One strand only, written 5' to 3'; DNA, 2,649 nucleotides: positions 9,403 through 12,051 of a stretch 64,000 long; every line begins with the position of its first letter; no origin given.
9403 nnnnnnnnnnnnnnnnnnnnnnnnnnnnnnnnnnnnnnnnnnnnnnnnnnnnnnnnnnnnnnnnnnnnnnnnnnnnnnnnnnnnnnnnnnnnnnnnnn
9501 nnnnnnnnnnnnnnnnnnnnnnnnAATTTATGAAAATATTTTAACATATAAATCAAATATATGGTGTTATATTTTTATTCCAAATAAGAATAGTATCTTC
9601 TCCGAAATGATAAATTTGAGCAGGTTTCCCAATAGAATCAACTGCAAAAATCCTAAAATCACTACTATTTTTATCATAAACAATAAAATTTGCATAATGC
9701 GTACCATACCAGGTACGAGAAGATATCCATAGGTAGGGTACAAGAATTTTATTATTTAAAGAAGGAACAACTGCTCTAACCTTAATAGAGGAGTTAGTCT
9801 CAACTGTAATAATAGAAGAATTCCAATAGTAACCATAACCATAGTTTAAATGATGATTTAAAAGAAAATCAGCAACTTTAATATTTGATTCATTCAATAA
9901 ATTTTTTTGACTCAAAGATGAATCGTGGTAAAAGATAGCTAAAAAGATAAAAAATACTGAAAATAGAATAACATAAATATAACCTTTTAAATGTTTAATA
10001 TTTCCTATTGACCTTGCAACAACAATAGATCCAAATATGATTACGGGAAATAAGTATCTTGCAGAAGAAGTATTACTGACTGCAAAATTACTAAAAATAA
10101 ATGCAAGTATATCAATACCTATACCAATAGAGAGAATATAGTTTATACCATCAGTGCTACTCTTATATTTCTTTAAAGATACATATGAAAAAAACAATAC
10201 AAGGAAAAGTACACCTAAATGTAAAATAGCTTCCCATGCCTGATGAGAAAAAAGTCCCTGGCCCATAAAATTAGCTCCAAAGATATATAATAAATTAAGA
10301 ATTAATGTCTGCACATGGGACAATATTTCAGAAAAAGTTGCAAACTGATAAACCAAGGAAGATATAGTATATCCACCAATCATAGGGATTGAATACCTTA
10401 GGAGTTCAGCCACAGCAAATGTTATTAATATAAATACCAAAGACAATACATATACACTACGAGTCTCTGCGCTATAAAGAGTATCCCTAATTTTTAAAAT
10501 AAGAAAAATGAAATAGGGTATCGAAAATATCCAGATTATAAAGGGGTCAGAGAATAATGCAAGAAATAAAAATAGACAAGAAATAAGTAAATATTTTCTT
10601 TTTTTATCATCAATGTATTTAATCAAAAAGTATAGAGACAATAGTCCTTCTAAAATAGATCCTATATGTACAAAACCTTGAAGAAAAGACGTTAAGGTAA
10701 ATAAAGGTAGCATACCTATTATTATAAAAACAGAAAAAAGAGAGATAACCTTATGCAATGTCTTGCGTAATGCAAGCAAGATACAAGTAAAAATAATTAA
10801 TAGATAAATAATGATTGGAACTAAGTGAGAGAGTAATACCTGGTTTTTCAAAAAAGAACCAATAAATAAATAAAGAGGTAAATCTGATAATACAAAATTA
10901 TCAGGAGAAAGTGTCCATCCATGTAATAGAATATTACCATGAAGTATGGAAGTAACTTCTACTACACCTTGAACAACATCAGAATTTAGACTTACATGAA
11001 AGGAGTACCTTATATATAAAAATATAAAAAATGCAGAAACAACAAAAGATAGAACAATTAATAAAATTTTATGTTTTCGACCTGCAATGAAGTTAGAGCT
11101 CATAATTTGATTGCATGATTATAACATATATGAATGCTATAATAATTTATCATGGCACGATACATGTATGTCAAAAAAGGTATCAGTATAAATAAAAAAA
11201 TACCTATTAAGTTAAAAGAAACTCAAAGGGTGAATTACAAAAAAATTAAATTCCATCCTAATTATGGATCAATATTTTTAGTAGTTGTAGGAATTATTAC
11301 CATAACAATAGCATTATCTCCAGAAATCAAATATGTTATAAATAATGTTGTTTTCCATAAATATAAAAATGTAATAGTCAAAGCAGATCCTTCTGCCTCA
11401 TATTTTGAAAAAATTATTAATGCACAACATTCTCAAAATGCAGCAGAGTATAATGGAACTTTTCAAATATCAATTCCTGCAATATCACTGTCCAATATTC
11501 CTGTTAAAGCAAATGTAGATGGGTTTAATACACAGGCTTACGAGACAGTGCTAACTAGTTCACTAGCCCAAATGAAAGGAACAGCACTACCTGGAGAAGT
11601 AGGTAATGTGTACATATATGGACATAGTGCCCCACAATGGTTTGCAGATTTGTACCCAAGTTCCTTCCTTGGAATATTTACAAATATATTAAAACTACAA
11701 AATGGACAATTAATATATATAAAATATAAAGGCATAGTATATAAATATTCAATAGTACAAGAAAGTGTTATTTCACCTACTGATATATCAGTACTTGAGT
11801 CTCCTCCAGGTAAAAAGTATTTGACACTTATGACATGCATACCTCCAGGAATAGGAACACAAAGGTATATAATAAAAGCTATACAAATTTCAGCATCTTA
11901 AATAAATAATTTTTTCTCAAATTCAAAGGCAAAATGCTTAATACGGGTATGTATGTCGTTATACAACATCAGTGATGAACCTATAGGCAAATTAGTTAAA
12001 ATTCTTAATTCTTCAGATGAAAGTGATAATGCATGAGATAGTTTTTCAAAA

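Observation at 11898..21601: Two paralogous type IV secretion-like modules, each with VirB4 split into an N-terminal-domain ORF and an ATPase ORF at the same position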

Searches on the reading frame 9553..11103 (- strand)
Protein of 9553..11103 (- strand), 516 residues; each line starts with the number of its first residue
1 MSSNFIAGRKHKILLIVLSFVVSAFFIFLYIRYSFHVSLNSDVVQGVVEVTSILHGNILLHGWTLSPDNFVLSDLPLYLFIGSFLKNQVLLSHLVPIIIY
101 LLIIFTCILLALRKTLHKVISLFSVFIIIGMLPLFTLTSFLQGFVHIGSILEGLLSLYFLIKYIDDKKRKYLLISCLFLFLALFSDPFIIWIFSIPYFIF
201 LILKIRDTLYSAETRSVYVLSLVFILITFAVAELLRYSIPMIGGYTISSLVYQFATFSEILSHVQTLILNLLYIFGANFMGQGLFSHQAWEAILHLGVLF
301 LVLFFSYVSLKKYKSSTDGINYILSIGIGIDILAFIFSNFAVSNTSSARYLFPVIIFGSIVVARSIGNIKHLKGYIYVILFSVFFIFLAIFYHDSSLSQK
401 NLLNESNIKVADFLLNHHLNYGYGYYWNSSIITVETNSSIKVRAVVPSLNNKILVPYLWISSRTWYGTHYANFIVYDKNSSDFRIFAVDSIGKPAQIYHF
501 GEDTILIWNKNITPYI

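Call 14: search_protein_families(library=pfam, proteins=[window:9553-11103:-], max_evalue=1)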
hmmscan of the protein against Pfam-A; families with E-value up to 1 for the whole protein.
window:9553-11103:- (516 aa): 1 family
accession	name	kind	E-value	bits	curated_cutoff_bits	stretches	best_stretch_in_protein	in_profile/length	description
PF24851.1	DUF7725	-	0.17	12.3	25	1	431-468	14-51/73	Domain of unknown function (DUF7725)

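Call 64: search_protein_families(library=ncbifam, proteins=[window:9553-11103:-], max_evalue=0.001)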
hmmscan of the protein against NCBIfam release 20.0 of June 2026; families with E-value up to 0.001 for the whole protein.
window:9553-11103:- (516 aa): 0 families

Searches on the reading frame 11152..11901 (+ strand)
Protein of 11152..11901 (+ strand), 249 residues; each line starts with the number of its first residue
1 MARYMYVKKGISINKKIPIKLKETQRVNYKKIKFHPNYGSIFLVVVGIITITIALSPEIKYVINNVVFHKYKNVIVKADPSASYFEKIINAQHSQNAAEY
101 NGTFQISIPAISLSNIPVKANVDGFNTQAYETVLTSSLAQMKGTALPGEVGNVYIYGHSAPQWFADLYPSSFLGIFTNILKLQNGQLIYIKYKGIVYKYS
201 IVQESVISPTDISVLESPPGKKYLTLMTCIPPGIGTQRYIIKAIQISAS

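Call 3: search_protein_families(library=pfam, proteins=[window:11152-11901:+], max_evalue=1)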
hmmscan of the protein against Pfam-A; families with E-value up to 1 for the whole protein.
window:11152-11901:+ (249 aa): 1 family
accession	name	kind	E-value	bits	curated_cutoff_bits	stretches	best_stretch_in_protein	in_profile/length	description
PF04203.18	Sortase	-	1.9e-20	73.3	26.6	1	106-243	1-122/125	Sortase domain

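Call 4: search_protein_families(library=ncbifam, proteins=[window:11152-11901:+], max_evalue=1)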
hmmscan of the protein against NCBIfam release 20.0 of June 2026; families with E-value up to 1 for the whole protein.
window:11152-11901:+ (249 aa): 6 families
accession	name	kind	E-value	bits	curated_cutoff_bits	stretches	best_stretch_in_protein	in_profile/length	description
NF033745.1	class_C_sortase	subfamily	3.3e-19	69.5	160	1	96-243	78-218/220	class C sortase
TIGR01076.1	sortase_fam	subfamily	5.9e-15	55.3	39.35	1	106-243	3-125/136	sortase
NF058671.1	sortase_SrtD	exception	2e-12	47.1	140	1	41-243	3-185/187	class D sortase, LPxTATN-specific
NF033747.1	class_E_sortase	subfamily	2.3e-10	40.6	160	1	96-243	64-203/211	class E sortase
NF033746.1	class_D_sortase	subfamily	2.2e-09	37.3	165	1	131-246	30-134/135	class D sortase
TIGR03784.1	marine_sortase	equivalog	0.011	15.4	158.25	1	137-243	77-174/174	class GN sortase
